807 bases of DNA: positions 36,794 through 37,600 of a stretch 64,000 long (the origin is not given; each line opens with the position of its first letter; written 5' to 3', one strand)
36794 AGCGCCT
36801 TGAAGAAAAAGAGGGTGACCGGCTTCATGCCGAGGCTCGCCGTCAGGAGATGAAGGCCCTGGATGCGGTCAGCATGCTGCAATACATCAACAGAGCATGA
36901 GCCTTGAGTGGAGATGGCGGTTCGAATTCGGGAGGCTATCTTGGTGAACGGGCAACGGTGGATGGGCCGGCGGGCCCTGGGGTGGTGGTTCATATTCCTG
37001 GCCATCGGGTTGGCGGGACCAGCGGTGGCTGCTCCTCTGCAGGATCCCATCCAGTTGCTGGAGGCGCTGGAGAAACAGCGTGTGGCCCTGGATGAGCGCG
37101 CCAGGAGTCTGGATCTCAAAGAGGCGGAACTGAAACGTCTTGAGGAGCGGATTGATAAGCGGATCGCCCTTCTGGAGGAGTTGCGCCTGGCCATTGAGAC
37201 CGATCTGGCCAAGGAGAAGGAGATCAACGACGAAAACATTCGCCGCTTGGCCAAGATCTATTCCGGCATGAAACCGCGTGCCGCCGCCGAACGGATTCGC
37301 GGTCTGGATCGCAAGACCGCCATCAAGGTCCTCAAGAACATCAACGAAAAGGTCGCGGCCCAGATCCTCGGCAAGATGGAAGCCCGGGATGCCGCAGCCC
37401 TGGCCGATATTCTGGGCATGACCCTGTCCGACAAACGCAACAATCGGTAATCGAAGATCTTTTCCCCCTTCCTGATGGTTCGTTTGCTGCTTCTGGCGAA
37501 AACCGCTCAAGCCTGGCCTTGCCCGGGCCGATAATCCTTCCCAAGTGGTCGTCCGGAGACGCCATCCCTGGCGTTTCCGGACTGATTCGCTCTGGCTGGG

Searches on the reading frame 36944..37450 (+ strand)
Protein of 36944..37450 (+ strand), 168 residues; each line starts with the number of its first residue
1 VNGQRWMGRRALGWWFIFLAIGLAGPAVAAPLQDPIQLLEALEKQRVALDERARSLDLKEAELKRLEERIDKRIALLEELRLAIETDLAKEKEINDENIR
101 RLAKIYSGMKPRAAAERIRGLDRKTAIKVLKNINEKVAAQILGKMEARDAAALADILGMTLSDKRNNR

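Call 52: search_protein_families(library=pfam, max_evalue=0.1, proteins=[window:36944-37450:+])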
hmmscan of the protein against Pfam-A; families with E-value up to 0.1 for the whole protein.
window:36944-37450:+ (168 aa): 3 families
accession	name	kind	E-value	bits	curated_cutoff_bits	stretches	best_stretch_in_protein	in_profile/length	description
PF03448.22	MgtE_N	-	9e-05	23.4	25.9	1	102-156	42-96/102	MgtE intracellular N domain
PF14841.11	FliG_M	-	0.012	16.2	25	0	94-133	8-47/76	FliG middle domain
PF00237.24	Ribosomal_L22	-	0.03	14.9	28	1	108-145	10-47/104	Ribosomal protein L22p/L17e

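Call 75: search_protein_families(library=ncbifam, max_evalue=1, proteins=[window:36944-37450:+])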
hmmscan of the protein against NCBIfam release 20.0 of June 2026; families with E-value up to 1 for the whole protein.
window:36944-37450:+ (168 aa): 6 families
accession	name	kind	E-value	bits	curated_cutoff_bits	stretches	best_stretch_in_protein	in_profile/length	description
NF047368.1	collar_FlbB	equivalog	9.2e-11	41.9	110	1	40-136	58-162/193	periplasmic-type flagellar collar protein FlbB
NF052498.1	TIGR_Tas_endo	equivalog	0.041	13.8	100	1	37-135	6-93/215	TIGR-Tas system RNA-guided endonuclease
TIGR01069.2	mutS2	equivalog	0.042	12.2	400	1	37-125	520-609/790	endonuclease MutS2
TIGR00400.1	mgtE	equivalog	0.067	11.9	232.75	1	97-157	42-102/450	magnesium transporter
TIGR03631.1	uS13_bact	equivalog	0.26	11.8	130.45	1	46-95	34-83/113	30S ribosomal protein S13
NF009344.0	PRK12705.1-1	equivalog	0.3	9.6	831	1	39-154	147-262/572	hypothetical protein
